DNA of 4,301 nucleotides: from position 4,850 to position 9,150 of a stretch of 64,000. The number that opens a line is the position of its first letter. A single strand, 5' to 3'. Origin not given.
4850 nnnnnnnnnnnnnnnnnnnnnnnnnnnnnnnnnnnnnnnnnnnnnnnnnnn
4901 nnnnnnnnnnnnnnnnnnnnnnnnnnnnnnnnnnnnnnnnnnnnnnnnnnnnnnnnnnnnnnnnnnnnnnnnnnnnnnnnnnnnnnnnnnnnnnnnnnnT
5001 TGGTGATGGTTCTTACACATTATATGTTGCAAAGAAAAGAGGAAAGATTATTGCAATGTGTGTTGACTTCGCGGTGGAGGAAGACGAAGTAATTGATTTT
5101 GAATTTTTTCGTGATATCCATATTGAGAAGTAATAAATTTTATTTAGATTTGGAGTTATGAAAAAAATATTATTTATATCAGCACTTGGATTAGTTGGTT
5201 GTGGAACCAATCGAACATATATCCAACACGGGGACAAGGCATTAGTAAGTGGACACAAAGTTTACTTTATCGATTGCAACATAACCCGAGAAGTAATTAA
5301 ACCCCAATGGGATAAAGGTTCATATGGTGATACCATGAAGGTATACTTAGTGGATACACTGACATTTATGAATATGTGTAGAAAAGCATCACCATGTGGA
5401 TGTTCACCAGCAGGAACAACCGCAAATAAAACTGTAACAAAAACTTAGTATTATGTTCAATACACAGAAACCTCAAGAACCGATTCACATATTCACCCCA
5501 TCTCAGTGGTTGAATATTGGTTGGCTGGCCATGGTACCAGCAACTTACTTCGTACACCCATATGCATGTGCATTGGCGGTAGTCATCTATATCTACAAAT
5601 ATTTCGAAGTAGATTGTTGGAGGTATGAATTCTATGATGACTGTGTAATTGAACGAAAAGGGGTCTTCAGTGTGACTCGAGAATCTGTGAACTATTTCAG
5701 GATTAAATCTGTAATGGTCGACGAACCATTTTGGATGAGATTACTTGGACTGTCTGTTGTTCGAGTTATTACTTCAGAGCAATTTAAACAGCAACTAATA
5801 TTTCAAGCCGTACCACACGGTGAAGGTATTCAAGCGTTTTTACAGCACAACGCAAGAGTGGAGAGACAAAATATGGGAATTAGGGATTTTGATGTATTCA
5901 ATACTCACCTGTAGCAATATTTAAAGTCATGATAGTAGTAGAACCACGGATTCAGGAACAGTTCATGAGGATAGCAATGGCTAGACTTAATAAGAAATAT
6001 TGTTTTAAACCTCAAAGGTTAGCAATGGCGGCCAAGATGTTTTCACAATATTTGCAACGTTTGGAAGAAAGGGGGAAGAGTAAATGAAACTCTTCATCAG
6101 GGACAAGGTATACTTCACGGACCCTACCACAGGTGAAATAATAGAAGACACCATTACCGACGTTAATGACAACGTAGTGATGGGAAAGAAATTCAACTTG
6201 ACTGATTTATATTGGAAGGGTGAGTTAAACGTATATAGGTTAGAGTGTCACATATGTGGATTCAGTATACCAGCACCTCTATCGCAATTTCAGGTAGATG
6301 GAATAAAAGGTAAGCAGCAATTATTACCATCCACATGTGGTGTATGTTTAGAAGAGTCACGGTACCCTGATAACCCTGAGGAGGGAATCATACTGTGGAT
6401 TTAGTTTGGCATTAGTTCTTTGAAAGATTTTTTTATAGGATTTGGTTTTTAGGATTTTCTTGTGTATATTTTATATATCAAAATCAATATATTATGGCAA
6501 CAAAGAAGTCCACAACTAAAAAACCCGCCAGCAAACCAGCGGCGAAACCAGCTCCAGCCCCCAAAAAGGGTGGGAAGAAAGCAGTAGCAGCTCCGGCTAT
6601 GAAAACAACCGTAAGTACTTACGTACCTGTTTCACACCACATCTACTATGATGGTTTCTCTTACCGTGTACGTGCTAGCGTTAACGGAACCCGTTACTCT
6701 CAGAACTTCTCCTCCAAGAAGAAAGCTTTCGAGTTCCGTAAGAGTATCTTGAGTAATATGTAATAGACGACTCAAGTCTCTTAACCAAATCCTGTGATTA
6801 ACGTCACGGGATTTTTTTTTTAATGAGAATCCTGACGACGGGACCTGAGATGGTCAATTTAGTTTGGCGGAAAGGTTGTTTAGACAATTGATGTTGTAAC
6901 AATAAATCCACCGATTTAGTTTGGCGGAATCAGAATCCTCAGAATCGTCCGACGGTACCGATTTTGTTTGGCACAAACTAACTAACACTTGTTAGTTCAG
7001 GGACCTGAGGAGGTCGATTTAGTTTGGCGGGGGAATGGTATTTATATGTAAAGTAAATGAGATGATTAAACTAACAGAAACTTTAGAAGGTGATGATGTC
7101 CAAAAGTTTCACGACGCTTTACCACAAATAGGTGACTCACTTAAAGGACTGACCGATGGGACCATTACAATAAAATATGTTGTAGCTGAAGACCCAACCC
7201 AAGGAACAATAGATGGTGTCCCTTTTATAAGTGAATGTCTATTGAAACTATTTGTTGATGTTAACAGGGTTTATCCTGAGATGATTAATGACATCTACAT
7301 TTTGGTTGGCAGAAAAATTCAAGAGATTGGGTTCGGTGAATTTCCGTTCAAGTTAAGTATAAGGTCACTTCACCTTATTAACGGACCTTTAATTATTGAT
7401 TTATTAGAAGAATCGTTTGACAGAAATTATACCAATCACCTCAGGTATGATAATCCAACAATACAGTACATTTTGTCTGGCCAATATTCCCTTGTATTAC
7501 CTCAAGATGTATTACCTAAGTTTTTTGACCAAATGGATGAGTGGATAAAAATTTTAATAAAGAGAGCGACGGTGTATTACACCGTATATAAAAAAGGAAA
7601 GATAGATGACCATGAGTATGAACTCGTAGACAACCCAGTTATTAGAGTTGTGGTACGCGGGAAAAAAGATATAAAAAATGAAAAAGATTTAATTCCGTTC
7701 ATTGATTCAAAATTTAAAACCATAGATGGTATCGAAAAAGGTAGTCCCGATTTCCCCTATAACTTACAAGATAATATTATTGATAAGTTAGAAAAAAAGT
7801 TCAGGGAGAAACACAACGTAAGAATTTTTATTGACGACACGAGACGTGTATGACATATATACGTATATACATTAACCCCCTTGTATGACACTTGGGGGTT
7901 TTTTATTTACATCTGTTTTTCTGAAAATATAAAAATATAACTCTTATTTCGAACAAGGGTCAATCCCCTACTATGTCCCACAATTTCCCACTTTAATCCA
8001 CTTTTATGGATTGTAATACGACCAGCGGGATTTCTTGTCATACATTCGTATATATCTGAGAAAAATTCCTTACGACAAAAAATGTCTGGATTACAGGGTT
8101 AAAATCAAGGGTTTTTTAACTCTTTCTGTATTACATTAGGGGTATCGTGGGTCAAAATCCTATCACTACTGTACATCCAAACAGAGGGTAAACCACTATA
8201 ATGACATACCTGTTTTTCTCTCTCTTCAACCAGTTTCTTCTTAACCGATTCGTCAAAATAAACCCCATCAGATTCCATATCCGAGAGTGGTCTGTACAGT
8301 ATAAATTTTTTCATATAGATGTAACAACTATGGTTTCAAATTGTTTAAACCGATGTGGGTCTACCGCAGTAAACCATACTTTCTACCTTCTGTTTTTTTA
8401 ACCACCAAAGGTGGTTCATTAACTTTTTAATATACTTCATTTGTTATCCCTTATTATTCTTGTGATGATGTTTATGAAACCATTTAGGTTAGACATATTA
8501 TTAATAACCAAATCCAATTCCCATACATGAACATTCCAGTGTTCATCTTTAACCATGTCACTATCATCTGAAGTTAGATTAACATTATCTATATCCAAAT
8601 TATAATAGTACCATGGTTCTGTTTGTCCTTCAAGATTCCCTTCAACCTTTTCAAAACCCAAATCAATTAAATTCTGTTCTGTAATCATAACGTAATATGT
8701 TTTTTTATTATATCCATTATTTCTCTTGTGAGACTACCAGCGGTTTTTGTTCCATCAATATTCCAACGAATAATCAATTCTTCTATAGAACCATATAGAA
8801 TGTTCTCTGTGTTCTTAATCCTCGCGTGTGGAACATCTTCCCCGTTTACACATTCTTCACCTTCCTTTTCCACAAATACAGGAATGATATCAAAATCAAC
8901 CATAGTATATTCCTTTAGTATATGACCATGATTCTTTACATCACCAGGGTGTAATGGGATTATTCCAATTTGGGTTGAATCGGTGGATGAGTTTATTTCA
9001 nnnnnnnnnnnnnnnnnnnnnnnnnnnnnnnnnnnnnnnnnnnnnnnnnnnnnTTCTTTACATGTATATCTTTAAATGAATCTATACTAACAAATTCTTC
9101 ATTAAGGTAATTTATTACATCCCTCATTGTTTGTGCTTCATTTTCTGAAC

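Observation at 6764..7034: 270 bp ORF-free hub with four box copies and a 30 bp direct repeat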

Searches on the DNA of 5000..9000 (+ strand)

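Call 8: search_dna_similar(query=window:5000-9000:+, collection=phages, mode=distant, max_rows=25)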
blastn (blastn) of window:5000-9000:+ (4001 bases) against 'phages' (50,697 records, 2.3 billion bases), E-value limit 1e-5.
No match.

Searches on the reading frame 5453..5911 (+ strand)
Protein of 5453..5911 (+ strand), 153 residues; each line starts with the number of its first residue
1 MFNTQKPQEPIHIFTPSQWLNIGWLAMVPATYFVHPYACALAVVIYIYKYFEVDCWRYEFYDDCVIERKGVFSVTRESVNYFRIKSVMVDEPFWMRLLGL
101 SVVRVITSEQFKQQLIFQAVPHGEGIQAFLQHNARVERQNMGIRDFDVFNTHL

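Call 15: search_protein_families(library=pfam, proteins=[window:5453-5911:+], max_evalue=0.1)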
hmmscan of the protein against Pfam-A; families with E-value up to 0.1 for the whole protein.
window:5453-5911:+ (153 aa): 1 family
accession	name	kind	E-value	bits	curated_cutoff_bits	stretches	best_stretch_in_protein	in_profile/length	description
PF03703.20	bPH_2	-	2.5e-09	37.7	22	1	56-128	4-76/78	Bacterial PH domain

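Call 16: search_protein_families(library=phrogs, proteins=[window:5453-5911:+], max_evalue=0.01)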
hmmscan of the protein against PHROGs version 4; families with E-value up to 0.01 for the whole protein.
window:5453-5911:+ (153 aa): 1 family
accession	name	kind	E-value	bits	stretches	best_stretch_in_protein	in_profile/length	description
phrog_3707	-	moron, auxiliary metabolic gene and host takeover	5.5e-09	37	1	8-125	11-124/142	membrane-flanked domain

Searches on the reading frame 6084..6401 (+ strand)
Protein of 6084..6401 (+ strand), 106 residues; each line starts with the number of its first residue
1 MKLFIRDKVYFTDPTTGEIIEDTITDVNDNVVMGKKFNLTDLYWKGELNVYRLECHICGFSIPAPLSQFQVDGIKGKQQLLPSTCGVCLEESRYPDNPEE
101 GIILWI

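Call 15: search_protein_families(library=pfam, proteins=[window:6084-6401:+], max_evalue=0.1)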
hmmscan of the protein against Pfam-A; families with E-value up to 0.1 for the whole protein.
window:6084-6401:+ (106 aa): 1 family
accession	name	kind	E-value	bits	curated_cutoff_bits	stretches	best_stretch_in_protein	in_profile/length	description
PF18319.7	Zn_ribbon_PriA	-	0.043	14.2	26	1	52-63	16-27/27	PriA DNA helicase Cys-rich region (CRR) domain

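Call 16: search_protein_families(library=phrogs, proteins=[window:6084-6401:+], max_evalue=0.01)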
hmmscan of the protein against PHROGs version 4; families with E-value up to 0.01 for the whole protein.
window:6084-6401:+ (106 aa): 0 families

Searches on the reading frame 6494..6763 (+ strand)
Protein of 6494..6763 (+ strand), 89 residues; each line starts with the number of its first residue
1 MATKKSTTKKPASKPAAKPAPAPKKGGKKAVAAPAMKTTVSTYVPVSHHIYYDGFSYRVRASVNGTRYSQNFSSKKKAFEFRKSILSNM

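Call 15: search_protein_families(library=pfam, proteins=[window:6494-6760:+], max_evalue=0.1)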
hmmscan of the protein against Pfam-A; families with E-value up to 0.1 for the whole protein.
window:6494-6760:+ (89 aa): 0 families

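Call 16: search_protein_families(library=phrogs, proteins=[window:6494-6760:+], max_evalue=0.01)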
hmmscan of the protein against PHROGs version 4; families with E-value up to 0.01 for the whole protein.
window:6494-6760:+ (89 aa): 0 families

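Call 25: find_related_loci(query=A1, collection=viral_contigs, flank=10000)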
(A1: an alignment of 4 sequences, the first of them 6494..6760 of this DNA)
Query A1 (89 aa) in viral_contigs; peptide patterns used: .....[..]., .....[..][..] (x = any residue, [..] = any of these).
159 stretches matched a pattern; 7 encode a relative of the query (tblastn E <= 1e-3); 7 distinct loci.
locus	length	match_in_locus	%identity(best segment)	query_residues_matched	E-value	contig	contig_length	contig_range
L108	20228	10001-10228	93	15-89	6e-43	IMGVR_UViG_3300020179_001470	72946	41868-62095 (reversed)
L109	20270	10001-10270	91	1-89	6e-37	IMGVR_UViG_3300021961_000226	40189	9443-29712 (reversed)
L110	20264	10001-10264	74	1-87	6e-34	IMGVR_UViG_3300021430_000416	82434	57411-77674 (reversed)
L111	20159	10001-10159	77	35-87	2e-24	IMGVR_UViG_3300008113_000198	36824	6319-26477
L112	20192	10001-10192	62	23-87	5e-21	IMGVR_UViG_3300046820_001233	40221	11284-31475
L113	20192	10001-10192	60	23-87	2e-20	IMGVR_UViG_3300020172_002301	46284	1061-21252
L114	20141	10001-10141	70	42-88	3e-20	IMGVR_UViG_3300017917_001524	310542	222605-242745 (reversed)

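Call 42: find_encoding_contigs(protein=window:6494-6763:+, flank=10000, max_places=10)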
Protein window:6494-6763:+ (89 aa): 23 contigs read that carry it; 5 places shown.
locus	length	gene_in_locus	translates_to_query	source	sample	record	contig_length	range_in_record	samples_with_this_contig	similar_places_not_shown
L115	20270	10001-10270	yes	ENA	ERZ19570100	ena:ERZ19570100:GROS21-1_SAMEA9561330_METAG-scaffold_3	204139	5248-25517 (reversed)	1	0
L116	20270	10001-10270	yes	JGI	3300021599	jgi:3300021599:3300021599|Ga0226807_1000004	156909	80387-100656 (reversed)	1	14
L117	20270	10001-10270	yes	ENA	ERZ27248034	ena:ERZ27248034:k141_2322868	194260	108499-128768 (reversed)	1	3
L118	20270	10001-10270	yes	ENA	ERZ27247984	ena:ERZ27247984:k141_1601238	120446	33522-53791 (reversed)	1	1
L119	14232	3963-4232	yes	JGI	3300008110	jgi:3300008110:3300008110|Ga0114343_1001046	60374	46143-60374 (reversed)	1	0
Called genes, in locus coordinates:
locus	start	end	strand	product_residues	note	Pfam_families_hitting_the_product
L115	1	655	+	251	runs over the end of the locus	-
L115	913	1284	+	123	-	-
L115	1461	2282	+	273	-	PF17338:GP88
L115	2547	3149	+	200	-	-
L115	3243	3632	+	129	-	PF25735:Phage_L5_gp82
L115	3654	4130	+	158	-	PF10263:SprT-like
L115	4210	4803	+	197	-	-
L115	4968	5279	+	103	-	-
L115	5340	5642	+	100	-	-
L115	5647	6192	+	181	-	-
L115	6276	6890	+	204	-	PF18406:DUF1281_C (weak)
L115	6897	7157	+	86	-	-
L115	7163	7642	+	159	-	-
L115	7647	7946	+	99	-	-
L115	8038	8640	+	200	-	-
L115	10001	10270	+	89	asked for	-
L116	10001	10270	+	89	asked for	-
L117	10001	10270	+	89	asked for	-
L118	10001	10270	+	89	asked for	-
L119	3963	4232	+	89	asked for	-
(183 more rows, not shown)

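Call 48: find_homologous_proteins(query=window:6494-6760:+, max_evalue=0.001)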
Query window:6494-6760:+ (89 aa): 120 proteins with E <= 0.001 among 337 candidates.
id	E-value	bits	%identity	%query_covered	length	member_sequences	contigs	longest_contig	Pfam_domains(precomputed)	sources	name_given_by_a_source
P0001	1.2e-47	177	99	100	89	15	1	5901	-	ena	-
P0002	4.3e-45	169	97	98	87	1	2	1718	-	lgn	-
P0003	2.2e-44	167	95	98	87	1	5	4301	-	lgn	-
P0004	4.9e-42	159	90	100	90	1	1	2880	-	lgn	-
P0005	1.3e-41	158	94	98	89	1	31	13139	-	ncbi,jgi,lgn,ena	jgi:hypothetical protein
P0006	1.5e-41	158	91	100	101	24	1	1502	-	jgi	-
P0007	1.6e-41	157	93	98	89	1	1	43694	-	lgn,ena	-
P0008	2.8e-41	157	88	100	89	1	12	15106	-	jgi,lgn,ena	-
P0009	4.1e-40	153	89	98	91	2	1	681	-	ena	-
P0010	4.4e-40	153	90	100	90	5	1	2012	-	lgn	-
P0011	6.6e-39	149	86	100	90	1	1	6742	-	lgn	-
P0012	1.2e-38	148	88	98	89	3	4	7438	-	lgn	-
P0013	8.0e-37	143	84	98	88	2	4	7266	-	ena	-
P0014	1.9e-36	141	87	98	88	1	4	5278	-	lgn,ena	-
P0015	2.0e-36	141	84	98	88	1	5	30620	-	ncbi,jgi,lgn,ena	jgi:hypothetical protein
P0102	5.2e-13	67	62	51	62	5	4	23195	-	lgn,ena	-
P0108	6.6e-11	60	68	49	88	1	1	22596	-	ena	-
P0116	1.5e-9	56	62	51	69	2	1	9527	-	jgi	jgi:hypothetical protein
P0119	5.1e-8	51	48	98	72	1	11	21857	-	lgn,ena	-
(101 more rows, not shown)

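Call 51: search_solved_structures(query=A3, max_evalue=10, show_alignments=2)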
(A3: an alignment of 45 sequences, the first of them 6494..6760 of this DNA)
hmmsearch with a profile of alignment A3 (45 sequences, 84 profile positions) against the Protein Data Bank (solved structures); distinct sequences matched with E-value up to 10: 2.
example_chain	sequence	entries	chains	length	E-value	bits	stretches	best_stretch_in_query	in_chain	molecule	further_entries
4ybf_A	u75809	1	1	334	1.4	12.4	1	42-66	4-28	Candidapepsin-2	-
4y9w_A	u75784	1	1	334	1.4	12.4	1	42-66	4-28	Aspartic acid endopeptidase Sapp2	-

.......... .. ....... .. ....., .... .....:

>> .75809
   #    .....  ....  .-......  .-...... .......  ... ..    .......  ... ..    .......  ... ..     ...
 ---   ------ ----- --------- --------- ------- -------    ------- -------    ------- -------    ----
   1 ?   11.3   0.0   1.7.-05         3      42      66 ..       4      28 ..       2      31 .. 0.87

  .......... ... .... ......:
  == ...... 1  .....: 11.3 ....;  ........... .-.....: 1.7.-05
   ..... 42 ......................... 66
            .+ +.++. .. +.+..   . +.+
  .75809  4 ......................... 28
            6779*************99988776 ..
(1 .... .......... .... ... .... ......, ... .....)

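Call 52: find_encoding_contigs(protein=P0119, flank=10000, max_places=2)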
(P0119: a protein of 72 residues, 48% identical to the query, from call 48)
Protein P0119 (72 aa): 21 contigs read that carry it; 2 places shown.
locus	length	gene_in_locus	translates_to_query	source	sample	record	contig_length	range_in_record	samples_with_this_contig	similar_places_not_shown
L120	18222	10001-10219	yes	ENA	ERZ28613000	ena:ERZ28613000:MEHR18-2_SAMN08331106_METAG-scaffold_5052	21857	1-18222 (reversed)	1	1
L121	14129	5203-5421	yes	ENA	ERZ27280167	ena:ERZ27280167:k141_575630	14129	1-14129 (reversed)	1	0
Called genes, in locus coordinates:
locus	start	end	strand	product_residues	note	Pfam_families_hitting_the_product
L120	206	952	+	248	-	-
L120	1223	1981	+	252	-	PF17338:GP88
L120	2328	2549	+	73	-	-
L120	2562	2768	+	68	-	-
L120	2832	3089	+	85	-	-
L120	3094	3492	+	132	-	PF21866:DUF6915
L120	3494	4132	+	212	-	-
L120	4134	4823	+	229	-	-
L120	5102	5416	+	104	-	-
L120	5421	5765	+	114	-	-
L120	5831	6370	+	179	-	-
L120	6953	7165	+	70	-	-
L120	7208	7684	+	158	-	-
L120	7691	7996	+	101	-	-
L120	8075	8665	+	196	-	PF14025:DUF4241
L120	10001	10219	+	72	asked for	-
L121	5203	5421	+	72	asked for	-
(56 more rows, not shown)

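Call 53: find_encoding_contigs(protein=P0102, flank=10000, max_places=2)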
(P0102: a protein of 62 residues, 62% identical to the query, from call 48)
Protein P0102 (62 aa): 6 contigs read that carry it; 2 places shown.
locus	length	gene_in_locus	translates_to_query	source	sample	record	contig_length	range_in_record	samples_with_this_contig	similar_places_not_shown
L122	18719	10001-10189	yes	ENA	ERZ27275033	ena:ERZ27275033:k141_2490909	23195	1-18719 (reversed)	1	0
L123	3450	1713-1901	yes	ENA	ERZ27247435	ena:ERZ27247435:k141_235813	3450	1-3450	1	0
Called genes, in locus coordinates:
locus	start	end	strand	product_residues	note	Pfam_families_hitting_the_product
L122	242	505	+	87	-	-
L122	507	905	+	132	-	PF21866:DUF6915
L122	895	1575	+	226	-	-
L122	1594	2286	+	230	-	-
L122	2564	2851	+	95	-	PF21831:DUF6891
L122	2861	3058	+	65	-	-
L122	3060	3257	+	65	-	-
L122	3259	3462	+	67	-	-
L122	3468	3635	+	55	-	-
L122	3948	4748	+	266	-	-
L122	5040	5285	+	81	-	-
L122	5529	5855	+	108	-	-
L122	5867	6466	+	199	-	-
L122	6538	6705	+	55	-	-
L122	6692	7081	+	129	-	-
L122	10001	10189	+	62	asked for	-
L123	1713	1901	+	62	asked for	-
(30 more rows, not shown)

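Call 56: predict_structure(alignment_id=A3)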
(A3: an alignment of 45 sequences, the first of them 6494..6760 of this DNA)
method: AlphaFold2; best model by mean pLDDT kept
length: 89 residues; sequences in the alignment: 45
mean_pLDDT: 71.1   pTM: 0.49
mean pLDDT of the five models: 71.1, 70.2, 70.1, 69.6, 69.3
residues with pLDDT >= 90: 40; 70-90: 7; 50-70: 13; < 50: 29
segments of 3 or more residues with pLDDT < 50: 1-3, 5-13, 15-27
pLDDT, mean of each block of 10 residues (from residue 1): 45 41 44 54 90 93 93 95 87
secondary structure, 60 per line:
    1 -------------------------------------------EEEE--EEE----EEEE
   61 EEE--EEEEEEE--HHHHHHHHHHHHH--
elements in order: E44-47 E50-52 E57-63 E66-72 H75-87

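Call 60: find_encoding_contigs(protein=P0116, flank=10000, max_places=1)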
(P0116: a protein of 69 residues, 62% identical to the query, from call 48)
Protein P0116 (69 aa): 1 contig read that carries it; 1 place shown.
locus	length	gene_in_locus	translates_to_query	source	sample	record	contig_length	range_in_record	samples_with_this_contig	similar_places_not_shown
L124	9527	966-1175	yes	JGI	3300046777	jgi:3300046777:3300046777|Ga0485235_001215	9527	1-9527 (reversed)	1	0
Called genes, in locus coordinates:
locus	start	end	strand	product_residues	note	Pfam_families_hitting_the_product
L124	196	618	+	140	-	PF03703:bPH_2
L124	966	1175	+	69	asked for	-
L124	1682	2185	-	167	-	-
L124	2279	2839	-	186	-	-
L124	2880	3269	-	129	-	-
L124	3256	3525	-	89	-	-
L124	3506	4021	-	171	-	-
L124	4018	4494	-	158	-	-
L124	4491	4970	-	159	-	-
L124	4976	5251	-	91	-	-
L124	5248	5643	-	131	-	PF25311:WDGH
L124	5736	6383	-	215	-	-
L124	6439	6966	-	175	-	PF18143:HAD_SAK_2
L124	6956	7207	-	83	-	-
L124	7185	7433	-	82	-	-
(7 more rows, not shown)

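Call 61: find_encoding_contigs(protein=P0108, flank=10000, max_places=1)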
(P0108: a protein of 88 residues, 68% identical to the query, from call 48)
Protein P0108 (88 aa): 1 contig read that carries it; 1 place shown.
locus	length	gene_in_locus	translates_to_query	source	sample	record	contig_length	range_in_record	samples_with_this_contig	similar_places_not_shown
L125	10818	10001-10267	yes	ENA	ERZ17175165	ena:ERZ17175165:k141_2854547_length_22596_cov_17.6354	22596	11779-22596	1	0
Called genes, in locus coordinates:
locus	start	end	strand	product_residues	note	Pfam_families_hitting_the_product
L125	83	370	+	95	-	-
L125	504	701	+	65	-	-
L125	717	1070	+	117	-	-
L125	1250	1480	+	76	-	-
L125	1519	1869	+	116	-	-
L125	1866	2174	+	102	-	-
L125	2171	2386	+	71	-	-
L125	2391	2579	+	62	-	-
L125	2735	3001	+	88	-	-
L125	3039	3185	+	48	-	-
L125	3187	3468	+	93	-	-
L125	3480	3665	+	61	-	-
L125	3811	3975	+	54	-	-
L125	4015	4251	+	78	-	-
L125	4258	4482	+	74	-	-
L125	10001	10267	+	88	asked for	-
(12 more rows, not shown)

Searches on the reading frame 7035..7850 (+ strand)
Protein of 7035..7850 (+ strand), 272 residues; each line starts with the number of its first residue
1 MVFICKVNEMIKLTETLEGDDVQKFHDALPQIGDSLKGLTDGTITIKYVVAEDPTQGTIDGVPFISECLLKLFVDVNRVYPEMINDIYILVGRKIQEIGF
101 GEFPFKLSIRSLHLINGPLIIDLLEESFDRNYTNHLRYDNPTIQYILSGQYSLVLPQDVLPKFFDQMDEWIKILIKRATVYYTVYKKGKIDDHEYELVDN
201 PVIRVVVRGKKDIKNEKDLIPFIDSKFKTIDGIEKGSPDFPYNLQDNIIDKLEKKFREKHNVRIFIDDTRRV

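Call 15: search_protein_families(library=pfam, proteins=[window:7035-7850:+], max_evalue=0.1)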
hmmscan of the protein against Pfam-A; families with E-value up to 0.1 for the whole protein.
window:7035-7850:+ (272 aa): 0 families

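Call 16: search_protein_families(library=phrogs, proteins=[window:7035-7850:+], max_evalue=0.01)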
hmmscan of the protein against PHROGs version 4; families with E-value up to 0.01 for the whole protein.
window:7035-7850:+ (272 aa): 1 family
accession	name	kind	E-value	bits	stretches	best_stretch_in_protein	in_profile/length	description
phrog_34840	-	unknown function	0.0036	18.6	0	64-97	29-62/83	-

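Call 18: find_related_loci(query=window:7035-7850:+, collection=viral_contigs, flank=10000)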
Query window:7035-7850:+ (272 aa) in viral_contigs; peptide patterns used: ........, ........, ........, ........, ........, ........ (x = any residue, [..] = any of these).
2 stretches matched a pattern, but none encodes a relative of the query by tblastn (E <= 1e-3).

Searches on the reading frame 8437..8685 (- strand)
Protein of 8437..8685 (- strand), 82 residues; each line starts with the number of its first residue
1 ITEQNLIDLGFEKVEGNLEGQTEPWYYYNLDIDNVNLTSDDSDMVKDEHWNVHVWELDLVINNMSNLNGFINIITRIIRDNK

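Call 37: search_protein_families(library=pfam, alignment_id=A2, max_evalue=0.0001)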
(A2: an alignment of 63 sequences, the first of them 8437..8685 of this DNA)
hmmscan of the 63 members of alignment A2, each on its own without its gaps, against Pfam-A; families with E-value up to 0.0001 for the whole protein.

A. member 1, window:8437-8685:- (82 aa): 0 families

B. families by the number of members that match (of 63 scanned): 24 families
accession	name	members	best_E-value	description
PF00535.33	Glycos_transf_2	3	7.5e-22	Glycosyl transferase family 2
PF05050.19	Methyltransf_21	2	1e-19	Methyltransferase FkbM domain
PF00149.33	Metallophos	2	5.6e-12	Calcineurin-like phosphoesterase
PF13712.12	Glyco_tranf_2_5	1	2.9e-24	Glycosyltransferase like family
PF00155.27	Aminotran_1_2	1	6.7e-21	Aminotransferase class I and II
PF18143.6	HAD_SAK_2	1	8e-21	HAD domain in Swiss Army Knife RNA repair proteins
PF02643.20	DUF192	1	2.8e-18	Uncharacterized ACR, COG1430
PF00120.29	Gln-synt_C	1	3.5e-17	Glutamine synthetase, catalytic domain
PF03061.28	4HBT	1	1e-15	Thioesterase superfamily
PF13704.12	Glyco_tranf_2_4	1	3.2e-15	Glycosyl transferase family 2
PF02142.27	MGS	1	3.9e-14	MGS-like domain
PF01832.25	Glucosaminidase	1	1.2e-13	Mannosyl-glycoprotein endo-beta-N-acetylglucosaminidase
PF00293.34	NUDIX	1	1.6e-13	NUDIX domain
PF13748.11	ABC_membrane_3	1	2e-13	ABC transporter transmembrane region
PF12850.12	Metallophos_2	1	3.3e-13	Calcineurin-like phosphoesterase superfamily domain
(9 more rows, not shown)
